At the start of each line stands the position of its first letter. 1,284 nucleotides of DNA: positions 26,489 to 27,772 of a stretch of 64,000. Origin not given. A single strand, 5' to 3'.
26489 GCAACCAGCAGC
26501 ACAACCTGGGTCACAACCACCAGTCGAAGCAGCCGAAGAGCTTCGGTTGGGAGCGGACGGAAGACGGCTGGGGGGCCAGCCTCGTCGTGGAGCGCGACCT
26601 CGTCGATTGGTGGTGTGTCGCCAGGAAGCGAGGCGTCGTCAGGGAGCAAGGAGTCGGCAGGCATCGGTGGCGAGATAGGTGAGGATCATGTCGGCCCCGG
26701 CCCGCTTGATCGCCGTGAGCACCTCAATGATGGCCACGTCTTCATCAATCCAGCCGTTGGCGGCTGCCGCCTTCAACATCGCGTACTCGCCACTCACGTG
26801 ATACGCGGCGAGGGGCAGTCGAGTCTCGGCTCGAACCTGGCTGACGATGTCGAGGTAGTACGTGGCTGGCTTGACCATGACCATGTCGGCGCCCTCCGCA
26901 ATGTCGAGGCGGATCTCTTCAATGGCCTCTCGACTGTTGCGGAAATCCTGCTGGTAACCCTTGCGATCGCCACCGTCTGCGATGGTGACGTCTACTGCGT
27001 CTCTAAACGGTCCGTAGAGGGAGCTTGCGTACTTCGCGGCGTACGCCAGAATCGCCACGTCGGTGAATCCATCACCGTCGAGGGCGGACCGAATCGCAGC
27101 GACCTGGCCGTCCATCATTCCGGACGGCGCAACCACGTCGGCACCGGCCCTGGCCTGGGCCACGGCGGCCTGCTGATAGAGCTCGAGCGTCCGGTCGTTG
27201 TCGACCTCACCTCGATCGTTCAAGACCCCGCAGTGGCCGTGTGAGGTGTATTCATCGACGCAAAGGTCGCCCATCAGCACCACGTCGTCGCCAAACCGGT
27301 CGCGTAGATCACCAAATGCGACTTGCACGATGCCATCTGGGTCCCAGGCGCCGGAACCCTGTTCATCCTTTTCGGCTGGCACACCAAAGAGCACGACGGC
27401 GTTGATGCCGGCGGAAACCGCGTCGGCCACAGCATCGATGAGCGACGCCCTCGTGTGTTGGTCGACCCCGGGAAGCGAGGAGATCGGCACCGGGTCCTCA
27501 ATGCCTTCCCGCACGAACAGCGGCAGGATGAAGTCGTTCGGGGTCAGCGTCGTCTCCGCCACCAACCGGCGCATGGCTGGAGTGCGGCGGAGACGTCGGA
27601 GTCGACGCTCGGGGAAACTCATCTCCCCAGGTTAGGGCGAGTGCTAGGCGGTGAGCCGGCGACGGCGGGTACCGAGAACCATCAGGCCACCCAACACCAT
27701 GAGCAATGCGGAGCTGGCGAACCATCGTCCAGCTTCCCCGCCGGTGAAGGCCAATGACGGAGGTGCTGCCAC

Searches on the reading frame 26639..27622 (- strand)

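Call 59: search_protein_families(library=pfam, proteins=[window:26639-27622:-], max_evalue=0.00001)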
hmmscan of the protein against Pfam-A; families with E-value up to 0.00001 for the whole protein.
window:26639-27622:- (327 aa): 1 family
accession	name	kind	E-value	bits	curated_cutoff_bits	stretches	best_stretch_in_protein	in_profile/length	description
PF00490.27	ALAD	-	8.8e-138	459.2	24.6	1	6-323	2-316/317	Delta-aminolevulinic acid dehydratase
